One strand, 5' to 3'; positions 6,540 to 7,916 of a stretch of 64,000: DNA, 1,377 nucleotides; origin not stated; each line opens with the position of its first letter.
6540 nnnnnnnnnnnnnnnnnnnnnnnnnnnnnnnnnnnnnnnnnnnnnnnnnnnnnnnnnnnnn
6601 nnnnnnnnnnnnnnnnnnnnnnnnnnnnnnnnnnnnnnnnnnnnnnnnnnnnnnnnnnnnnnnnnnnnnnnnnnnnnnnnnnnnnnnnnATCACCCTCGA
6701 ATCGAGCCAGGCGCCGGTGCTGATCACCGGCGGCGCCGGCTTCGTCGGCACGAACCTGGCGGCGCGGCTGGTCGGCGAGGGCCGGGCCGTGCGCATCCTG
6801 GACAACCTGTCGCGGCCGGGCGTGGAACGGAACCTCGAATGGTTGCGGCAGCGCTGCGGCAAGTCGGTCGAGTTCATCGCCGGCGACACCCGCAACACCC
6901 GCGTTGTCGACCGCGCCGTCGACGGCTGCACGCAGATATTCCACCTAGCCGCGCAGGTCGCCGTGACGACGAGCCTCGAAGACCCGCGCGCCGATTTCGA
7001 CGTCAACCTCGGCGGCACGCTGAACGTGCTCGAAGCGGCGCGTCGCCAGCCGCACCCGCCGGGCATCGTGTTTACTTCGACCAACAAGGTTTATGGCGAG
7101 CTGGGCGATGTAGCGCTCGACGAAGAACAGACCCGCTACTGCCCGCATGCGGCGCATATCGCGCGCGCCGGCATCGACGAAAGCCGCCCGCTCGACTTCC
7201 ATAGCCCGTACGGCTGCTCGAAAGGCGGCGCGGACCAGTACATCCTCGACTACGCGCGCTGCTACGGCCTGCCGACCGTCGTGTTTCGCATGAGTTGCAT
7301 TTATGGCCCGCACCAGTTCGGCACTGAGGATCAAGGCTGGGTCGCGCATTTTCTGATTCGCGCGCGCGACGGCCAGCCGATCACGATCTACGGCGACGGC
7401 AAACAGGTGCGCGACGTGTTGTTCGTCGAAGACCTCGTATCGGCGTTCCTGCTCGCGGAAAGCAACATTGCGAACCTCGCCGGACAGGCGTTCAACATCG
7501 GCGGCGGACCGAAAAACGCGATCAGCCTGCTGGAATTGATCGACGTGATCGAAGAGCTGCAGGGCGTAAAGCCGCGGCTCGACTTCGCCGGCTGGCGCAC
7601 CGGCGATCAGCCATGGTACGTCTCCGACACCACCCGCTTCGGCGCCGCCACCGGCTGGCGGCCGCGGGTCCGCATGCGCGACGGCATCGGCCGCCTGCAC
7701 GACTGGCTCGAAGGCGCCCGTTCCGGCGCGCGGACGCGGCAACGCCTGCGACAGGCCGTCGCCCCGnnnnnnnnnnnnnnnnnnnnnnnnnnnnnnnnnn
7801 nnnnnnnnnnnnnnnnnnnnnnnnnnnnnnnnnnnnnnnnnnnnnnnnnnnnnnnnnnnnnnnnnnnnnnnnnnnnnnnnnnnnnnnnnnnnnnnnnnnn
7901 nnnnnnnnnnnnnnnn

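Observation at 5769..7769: Cytoplasmic clan GH-A glycoside-hydrolase-like domain fused to an SDR sugar-nucleotide epimerase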

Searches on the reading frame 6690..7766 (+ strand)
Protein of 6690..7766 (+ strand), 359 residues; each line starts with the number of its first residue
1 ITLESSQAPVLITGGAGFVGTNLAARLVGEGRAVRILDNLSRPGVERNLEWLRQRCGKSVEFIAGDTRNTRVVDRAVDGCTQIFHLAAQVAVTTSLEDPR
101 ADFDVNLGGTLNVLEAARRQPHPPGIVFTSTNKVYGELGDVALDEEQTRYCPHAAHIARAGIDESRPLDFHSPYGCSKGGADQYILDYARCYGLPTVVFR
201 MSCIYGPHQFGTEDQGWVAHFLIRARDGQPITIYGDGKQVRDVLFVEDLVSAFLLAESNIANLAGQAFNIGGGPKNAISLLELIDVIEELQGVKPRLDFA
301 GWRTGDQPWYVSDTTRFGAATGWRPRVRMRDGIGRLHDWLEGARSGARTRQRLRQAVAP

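Call 13: search_solved_structures(query=window:6690-7766:+, max_evalue=1e-10, show_alignments=2)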
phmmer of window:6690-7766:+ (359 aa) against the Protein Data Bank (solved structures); distinct sequences matched with E-value up to 1e-10: 82 (the best 60 are shown).
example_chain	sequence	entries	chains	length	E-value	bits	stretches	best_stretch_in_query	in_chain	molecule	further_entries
9rl0_E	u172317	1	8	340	5.7e-93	315.1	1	10-341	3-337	CDP-tyvelose 2-epimerase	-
1orr_A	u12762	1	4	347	1e-91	311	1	8-341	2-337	CDP-tyvelose-2-epimerase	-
6wjb_A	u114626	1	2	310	2.5e-36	128.8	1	9-322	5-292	NAD-dependent epimerase/dehydratase family protein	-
2p5u_A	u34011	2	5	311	2.7e-36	128.7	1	10-343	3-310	UDP-glucose 4-epimerase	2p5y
6wj9_A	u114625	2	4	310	1.2e-35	126.6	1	9-322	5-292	NAD-dependent epimerase/dehydratase family protein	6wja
4zrm_A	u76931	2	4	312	2.4e-35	125.5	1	7-334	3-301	UDP-glucose 4-epimerase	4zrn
6bwl_A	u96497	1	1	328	2.9e-35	125.3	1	10-347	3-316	Pal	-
6bi4_A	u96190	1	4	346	6e-33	117.7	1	4-341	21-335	dTDP-glucose 4,6-dehydratase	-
7ys8_A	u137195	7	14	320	9.7e-33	117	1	10-339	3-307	UDP-glucose 4-epimerase | UDP-glucose 4-epimerase along with EC 5.1.3.2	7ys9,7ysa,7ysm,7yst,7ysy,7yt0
8rdg_A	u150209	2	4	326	2.9e-32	115.4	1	10-334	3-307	SDR family NAD(P)-dependent oxidoreductase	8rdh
8rdi_A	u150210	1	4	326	1e-31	113.6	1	10-334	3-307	SDR family NAD(P)-dependent oxidoreductase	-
1g1a_A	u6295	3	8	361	5.2e-30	108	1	10-340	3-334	DTDP-D-GLUCOSE 4,6-DEHYDRATASE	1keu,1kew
6pmh_A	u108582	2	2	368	1.3e-29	106.6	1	10-340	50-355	UDP-glucose 4-epimerase related protein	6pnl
2hun_A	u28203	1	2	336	1.4e-29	106.6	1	9-340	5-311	336aa long hypothetical dTDP-glucose 4,6-dehydratase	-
10ke_A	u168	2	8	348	1e-28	103.8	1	9-339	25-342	Capsular polysaccharide biosynthesis protein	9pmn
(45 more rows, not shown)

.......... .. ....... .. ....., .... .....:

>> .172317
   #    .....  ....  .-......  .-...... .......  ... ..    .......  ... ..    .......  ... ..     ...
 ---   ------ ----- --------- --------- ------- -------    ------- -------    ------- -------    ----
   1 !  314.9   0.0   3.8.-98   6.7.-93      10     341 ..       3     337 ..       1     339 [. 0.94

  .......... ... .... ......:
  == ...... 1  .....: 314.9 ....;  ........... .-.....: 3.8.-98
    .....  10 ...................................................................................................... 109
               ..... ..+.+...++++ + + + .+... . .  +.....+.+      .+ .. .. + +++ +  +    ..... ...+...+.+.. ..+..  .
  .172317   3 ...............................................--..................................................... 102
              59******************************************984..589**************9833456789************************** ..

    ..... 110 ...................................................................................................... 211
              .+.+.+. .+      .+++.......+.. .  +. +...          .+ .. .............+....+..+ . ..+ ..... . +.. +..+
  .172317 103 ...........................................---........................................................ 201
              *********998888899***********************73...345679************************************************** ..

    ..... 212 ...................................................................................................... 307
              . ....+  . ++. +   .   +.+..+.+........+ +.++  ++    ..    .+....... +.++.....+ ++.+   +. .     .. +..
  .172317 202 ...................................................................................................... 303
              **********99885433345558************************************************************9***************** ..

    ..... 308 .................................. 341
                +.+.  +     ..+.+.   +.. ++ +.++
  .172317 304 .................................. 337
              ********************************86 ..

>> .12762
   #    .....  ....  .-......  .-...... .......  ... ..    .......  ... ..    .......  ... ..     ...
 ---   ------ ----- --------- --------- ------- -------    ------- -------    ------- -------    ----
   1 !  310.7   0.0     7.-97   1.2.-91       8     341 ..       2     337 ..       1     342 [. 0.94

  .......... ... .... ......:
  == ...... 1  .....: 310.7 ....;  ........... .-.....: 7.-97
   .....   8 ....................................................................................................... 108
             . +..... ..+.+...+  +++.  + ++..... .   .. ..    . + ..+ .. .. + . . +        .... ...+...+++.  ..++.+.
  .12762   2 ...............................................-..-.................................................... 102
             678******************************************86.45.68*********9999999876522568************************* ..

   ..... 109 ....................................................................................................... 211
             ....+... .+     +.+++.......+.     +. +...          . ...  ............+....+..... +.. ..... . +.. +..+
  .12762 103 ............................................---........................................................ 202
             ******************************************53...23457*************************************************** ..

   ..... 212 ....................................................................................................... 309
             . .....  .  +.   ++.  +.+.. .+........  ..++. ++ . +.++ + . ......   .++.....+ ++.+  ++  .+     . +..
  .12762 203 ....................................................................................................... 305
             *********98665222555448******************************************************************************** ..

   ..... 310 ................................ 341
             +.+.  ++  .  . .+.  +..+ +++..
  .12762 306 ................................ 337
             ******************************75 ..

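Call 21: find_homologous_proteins(query=window:6690-7766:+, max_evalue=1e-20)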
Query window:6690-7766:+ (359 aa): 8000 proteins with E <= 1e-20 among 8000 candidates; the best 120 are listed.
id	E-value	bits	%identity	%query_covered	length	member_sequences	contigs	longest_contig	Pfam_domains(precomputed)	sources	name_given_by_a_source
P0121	1.8e-151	523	69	93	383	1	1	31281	PF08659.17,PF04321.24,PF16363.12,PF02719.22,PF01073.26,PF07993.19,PF00106.32,PF01370.28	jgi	jgi:CDP-paratose 2-epimerase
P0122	9.0e-151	520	67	94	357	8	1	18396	PF08659.17,PF04321.24,PF16363.12,PF02719.22,PF01073.26,PF07993.19,PF13460.13,PF00106.32,PF01370.28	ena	-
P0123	4.8e-150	518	67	94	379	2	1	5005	PF08659.17,PF04321.24,PF16363.12,PF02719.22,PF01073.26,PF07993.19,PF13460.13,PF00106.32,PF01370.28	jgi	jgi:CDP-paratose 2-epimerase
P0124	7.5e-150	517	68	93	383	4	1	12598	PF08659.17,PF04321.24,PF16363.12,PF02719.22,PF01073.26,PF07993.19,PF00106.32,PF01370.28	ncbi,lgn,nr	ncbi:MAG: NAD-dependent epimerase/dehydratase [Betaproteobacteria bacterium]|nr:NAD-dependent epimer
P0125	9.0e-150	517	66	96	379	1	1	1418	PF08659.17,PF04321.24,PF16363.12,PF02719.22,PF01073.26,PF07993.19,PF01370.28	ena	-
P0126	1.3e-149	516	65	96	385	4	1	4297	PF08659.17,PF04321.24,PF16363.12,PF02719.22,PF01073.26,PF07993.19,PF00106.32,PF01370.28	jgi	-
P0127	1.9e-149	516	68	96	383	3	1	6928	PF08659.17,PF04321.24,PF16363.12,PF02719.22,PF01073.26,PF07993.19,PF00106.32,PF01370.28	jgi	jgi:CDP-paratose 2-epimerase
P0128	4.5e-149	515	67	94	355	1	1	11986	PF08659.17,PF04321.24,PF16363.12,PF02719.22,PF01073.26,PF07993.19,PF00106.32,PF01370.28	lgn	-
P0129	1.5e-148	513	65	96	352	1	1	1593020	PF08659.17,PF04321.24,PF16363.12,PF02719.22,PF01073.26,PF07993.19,PF13460.13,PF00106.32,PF01370.28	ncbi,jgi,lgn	jgi:CDP-paratose 2-epimerase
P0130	1.5e-148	513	66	94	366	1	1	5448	PF08659.17,PF04321.24,PF16363.12,PF02719.22,PF01073.26,PF07993.19,PF13460.13,PF00106.32,PF01370.28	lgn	-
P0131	2.7e-148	512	67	93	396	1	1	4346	PF04321.24,PF16363.12,PF02719.22,PF01073.26,PF07993.19,PF01370.28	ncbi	-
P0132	3.0e-148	512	65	97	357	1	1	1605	PF08659.17,PF04321.24,PF16363.12,PF02719.22,PF01073.26,PF07993.19,PF00106.32,PF01370.28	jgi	jgi:CDP-paratose 2-epimerase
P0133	3.4e-148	512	64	99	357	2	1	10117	PF04321.24,PF16363.12,PF02719.22,PF01073.26,PF07993.19,PF00106.32,PF01370.28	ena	-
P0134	4.1e-148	511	66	96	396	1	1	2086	PF08659.17,PF04321.24,PF16363.12,PF02719.22,PF01073.26,PF07993.19,PF00106.32,PF01370.28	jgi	-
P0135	4.1e-148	511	67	96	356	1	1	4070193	PF08659.17,PF04321.24,PF16363.12,PF02719.22,PF01073.26,PF07993.19,PF00106.32,PF01370.28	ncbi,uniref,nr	ncbi:NAD-dependent epimerase/dehydratase family protein [Ramlibacter tataouinensis]|uniref:CDP-tyvel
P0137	1.1e-147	510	65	97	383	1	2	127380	PF04321.24,PF16363.12,PF02719.22,PF01073.26,PF07993.19,PF01370.28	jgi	jgi:CDP-paratose 2-epimerase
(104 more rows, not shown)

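Call 22: find_encoding_contigs(protein=P0135, flank=10000, max_places=2)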
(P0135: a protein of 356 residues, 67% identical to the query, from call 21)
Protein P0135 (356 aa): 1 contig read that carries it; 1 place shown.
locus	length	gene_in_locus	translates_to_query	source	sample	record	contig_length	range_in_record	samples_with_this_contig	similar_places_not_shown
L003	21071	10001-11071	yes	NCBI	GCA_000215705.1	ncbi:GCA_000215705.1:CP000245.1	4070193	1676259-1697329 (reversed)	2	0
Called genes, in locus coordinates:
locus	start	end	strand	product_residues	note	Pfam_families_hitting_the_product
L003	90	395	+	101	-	PF13442:Cytochrome_CBB3 (weak), PF00034:Cytochrom_C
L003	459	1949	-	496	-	PF03721:UDPG_MGDP_dh_N, PF00984:UDPG_MGDP_dh, PF03720:UDPG_MGDP_dh_C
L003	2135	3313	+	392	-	PF21338:Top1B_N_bact, PF01028:Topoisom_I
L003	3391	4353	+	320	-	PF01370:Epimerase, PF02719:Polysacc_synt_2 (faint), PF04321:RmlD_sub_bind, PF01073:3Beta_HSD (weak), PF07993:NAD_binding_4 (faint), PF16363:GDP_Man_Dehyd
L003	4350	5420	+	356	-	-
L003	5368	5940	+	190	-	PF06210:DUF1003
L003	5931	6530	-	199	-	PF00300:His_Phos_1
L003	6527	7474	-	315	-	-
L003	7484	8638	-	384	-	PF01658:Inos-1-P_synth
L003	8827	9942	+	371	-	PF01073:3Beta_HSD, PF01370:Epimerase, PF02719:Polysacc_synt_2, PF05368:NmrA, PF08659:KR, PF13460:NAD_binding_10, PF16363:GDP_Man_Dehyd, PF01370:Epimerase, +3 more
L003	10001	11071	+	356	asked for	PF00106:adh_short (faint), PF01073:3Beta_HSD, PF01370:Epimerase, PF02719:Polysacc_synt_2, PF04321:RmlD_sub_bind, PF07993:NAD_binding_4, PF08659:KR, PF16363:GDP_Man_Dehyd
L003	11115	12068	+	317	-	PF08240:ADH_N, PF00107:ADH_zinc_N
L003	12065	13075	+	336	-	PF01408:GFO_IDH_MocA, PF03447:NAD_binding_3 (weak), PF02894:GFO_IDH_MocA_C, PF22725:GFO_IDH_MocA_C3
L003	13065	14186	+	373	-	PF13439:Glyco_transf_4, PF13579:Glyco_trans_4_4, PF00534:Glycos_transf_1, PF13692:Glyco_trans_1_4, PF13524:Glyco_trans_1_2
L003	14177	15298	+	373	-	PF13524:Glyco_trans_1_2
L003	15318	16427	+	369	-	PF13524:Glyco_trans_1_2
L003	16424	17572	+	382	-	PF13524:Glyco_trans_1_2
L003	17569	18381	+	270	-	PF08003:Methyltransf_9, PF13489:Methyltransf_23, PF08241:Methyltransf_11, PF08242:Methyltransf_12, PF13649:Methyltransf_25, PF13847:Methyltransf_31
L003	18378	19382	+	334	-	PF00293:NUDIX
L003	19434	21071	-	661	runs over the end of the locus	PF16177:ACAS_N, PF00501:AMP-binding, PF13193:AMP-binding_C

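Call 23: find_encoding_contigs(protein=P0129, flank=10000, max_places=2)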
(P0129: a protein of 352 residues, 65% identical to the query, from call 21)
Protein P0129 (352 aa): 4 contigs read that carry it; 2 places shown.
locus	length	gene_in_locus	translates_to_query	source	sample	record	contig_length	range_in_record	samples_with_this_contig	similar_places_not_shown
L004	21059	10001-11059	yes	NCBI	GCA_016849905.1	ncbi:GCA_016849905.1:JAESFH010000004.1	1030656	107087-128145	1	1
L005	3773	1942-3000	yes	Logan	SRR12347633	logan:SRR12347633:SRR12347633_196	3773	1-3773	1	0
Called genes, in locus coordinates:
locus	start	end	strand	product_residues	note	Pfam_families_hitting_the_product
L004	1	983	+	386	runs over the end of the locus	PF07690:MFS_1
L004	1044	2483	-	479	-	PF00171:Aldedh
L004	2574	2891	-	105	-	-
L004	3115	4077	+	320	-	PF01370:Epimerase, PF02719:Polysacc_synt_2 (faint), PF04321:RmlD_sub_bind (faint), PF01073:3Beta_HSD (weak), PF16363:GDP_Man_Dehyd, PF07993:NAD_binding_4 (weak)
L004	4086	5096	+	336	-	PF01075:Glyco_transf_9 (weak)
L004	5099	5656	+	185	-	PF06210:DUF1003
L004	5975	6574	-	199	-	PF00300:His_Phos_1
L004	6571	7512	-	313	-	-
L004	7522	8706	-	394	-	PF01658:Inos-1-P_synth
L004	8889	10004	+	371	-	PF01073:3Beta_HSD, PF01370:Epimerase, PF02719:Polysacc_synt_2, PF05368:NmrA, PF13460:NAD_binding_10, PF16363:GDP_Man_Dehyd, PF01370:Epimerase, PF16363:GDP_Man_Dehyd, +2 more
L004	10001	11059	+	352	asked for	PF00106:adh_short (weak), PF01073:3Beta_HSD, PF01370:Epimerase, PF02719:Polysacc_synt_2, PF04321:RmlD_sub_bind, PF07993:NAD_binding_4, PF08659:KR, PF16363:GDP_Man_Dehyd, +1 more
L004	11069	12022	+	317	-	PF08240:ADH_N, PF00107:ADH_zinc_N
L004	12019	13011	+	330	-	PF01408:GFO_IDH_MocA, PF03447:NAD_binding_3 (weak), PF22725:GFO_IDH_MocA_C3, PF02894:GFO_IDH_MocA_C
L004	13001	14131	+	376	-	PF13439:Glyco_transf_4, PF13579:Glyco_trans_4_4, PF00534:Glycos_transf_1, PF13692:Glyco_trans_1_4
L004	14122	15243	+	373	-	PF13524:Glyco_trans_1_2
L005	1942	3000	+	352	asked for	PF00106:adh_short (weak), PF01073:3Beta_HSD, PF01370:Epimerase, PF02719:Polysacc_synt_2, PF04321:RmlD_sub_bind, PF07993:NAD_binding_4, PF08659:KR, PF16363:GDP_Man_Dehyd, +1 more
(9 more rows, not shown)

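Call 26: search_protein_families(library=ncbifam, proteins=[L003:6527-7474:-, L003:7484-8638:-, L003:18378-19382:+, L003:11115-12068:+, L003:12065-13075:+], max_evalue=0.001)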
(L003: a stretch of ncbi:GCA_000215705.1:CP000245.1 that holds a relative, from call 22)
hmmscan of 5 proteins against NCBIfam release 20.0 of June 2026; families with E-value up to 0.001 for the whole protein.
L003:6527-7474:- (315 aa): 0 families

L003:7484-8638:- (384 aa): 1 family
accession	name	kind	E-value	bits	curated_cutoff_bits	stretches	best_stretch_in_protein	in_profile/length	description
TIGR03450.1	mycothiol_INO1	equivalog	2.2e-156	520.5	638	1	5-354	1-355/355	inositol-3-phosphate synthase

L003:18378-19382:+ (334 aa): 15 families
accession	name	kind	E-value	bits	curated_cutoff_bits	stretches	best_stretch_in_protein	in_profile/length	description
NF003786.0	PRK05379.1-2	equivalog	4e-65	220.3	397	2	149-328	174-352/354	bifunctional nicotinamide-nucleotide adenylyltransferase/Nudix hydroxylase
NF003788.0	PRK05379.1-5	equivalog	1.1e-62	212.3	354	2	133-328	150-348/351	bifunctional nicotinamide-nucleotide adenylyltransferase/Nudix hydroxylase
NF003787.0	PRK05379.1-4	equivalog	1.2e-60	205.4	449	2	156-328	171-343/346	bifunctional nicotinamide-nucleotide adenylyltransferase/Nudix hydroxylase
NF003791.0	PRK05379.2-3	equivalog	8.5e-59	199.4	409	1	10-327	7-336/340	bifunctional nicotinamide-nucleotide adenylyltransferase/Nudix hydroxylase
NF003790.0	PRK05379.2-2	equivalog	6.7e-52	176.7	403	1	6-328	17-351/354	bifunctional nicotinamide mononucleotide adenylyltransferase/ADP-ribose pyrophosphatase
NF003785.0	PRK05379.1-1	equivalog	9.4e-34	117.1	418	1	153-330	163-342/347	bifunctional nicotinamide-nucleotide adenylyltransferase/Nudix hydroxylase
NF003789.0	PRK05379.2-1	equivalog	2.5e-20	72.7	355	1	4-327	3-299/312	bifunctional nicotinamide mononucleotide adenylyltransferase/ADP-ribose pyrophosphatase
NF050029.2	TransRepNtr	equivalog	3.6e-08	33.2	400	1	188-321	16-148/245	ADPR responsive transcriptional repressor NtrR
NF006530.0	PRK08999.1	equivalog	3.6e-07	29.5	245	1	194-258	8-73/315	Nudix family hydrolase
NF001299.0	PRK00241.1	equivalog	3.1e-06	26.9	158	1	178-251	120-192/263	NAD(+) diphosphatase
NF007834.0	PRK10546.1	equivalog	2.8e-05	23.9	156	1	195-282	6-86/135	pyrimidine (deoxy)nucleoside triphosphate diphosphatase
NF006961.0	PRK09438.1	equivalog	0.0002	20.8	103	1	203-260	19-76/151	dihydroneopterin triphosphate diphosphatase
NF002243.0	PRK01153.1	subfamily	0.00024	20.8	127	1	11-84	3-78/175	nicotinamide-nucleotide adenylyltransferase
TIGR02705.1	nudix_YtkD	equivalog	0.00056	19.5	154.4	0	213-246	41-73/156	RNA deprotection pyrophosphohydrolase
NF041652.1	Nud_hyd_Dein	equivalog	0.00064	20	200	0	199-253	20-78/152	Nudix hydrolase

L003:11115-12068:+ (317 aa): 21 families
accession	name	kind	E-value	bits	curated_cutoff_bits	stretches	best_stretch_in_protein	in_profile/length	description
TIGR00692.1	tdh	equivalog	1.7e-26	93.1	458.35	2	91-305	119-330/340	L-threonine 3-dehydrogenase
NF007489.0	PRK10083.1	equivalog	2.2e-25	89.4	376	2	91-315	117-335/339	Zn-dependent oxidoreductase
TIGR03451.1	mycoS_dep_FDH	equivalog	7.4e-25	87.5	512.9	2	119-300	165-343/358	S-(hydroxymethyl)mycothiol dehydrogenase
TIGR03989.1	Rxyl_3153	subfamily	2.1e-24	86.5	440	2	119-246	175-300/370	NDMA-dependent alcohol dehydrogenase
NF041097.1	keto_inos_dh_IolM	equivalog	4.5e-24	84.8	450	2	112-308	183-382/389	scyllo-inosose 3-dehydrogenase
NF003808.0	PRK05396.1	equivalog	3.4e-21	75.5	380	2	91-305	121-330/341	L-threonine 3-dehydrogenase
TIGR02824.1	quinone_pig3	subfamily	2.4e-20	72.8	296.8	1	8-245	11-250/325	putative NAD(P)H quinone oxidoreductase, PIG3 family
NF006940.0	PRK09422.1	equivalog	1.8e-17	63.4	344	2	92-255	118-281/338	alcohol dehydrogenase AdhP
TIGR02818.1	adh_III_F_hyde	equivalog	1.3e-15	57.3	543.95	2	6-88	8-88/368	S-(hydroxymethyl)glutathione dehydrogenase/class III alcohol dehydrogenase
NF010344.0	PRK13771.1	subfamily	2.4e-15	56.4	349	1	1-92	1-91/334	putative alcohol dehydrogenase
NF047908.1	AldhRedAhr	equivalog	3.2e-14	52.6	470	2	101-246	132-273/335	NADPH-dependent aldehyde reductase Ahr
NF007375.0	PRK09880.1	equivalog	3.4e-14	52.4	469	1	92-305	127-332/344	L-idonate 5-dehydrogenase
NF007642.0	PRK10309.1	equivalog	1.2e-13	51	550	2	90-237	116-265/347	galactitol-1-phosphate 5-dehydrogenase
TIGR03366.1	HpnZ_proposed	hypoth_equivalog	7.5e-13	48.4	328.1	1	96-233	116-253/315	putative phosphonate catabolism associated alcohol dehydrogenase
TIGR03201.1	dearomat_had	equivalog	6.4e-12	45.2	338.65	1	124-298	157-331/349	6-hydroxycyclohex-1-ene-1-carbonyl-CoA dehydrogenase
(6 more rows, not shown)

L003:12065-13075:+ (336 aa): 9 families
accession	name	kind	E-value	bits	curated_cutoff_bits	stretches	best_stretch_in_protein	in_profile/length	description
TIGR04380.1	myo_inos_iolG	equivalog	1e-29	103.5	355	1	14-273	4-257/330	inositol 2-dehydrogenase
NF052479.1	LevoglcsnDh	equivalog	1.4e-20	73.3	650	1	70-208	71-211/386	levoglucosan dehydrogenase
NF041392.1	XylDh_Gfo6_Halo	equivalog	2.5e-18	66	350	1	11-213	16-227/350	D-xylose 1-dehydrogenase Gfo6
NF040723.1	UDP-GlcNAcDh_Arch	equivalog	6.5e-18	65.3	450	1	13-234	2-206/302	UDP-N-acetylglucosamine 3-dehydrogenase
NF008607.0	PRK11579.1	subfamily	1.7e-13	50.3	330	1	13-234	6-219/346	oxidoreductase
NF052679.1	InsChiInosDhIolG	equivalog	2.8e-13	49.6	540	1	13-159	4-154/343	bifunctional inositol 2-dehydrogenase/D-chiro-inositol 1-dehydrogenase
NF058563.1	BT_2159_fam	equivalog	3e-10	39.7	650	1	13-196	2-182/350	disaccharide 3-dehydrogenase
NF058561.1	BT_2158_fam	equivalog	5.9e-08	31.7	750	1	69-157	93-181/487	glycoside 3-dehydrogenase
NF007574.0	PRK10206.1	equivalog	1.7e-06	27.4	352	1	60-206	52-196/345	oxidoreductase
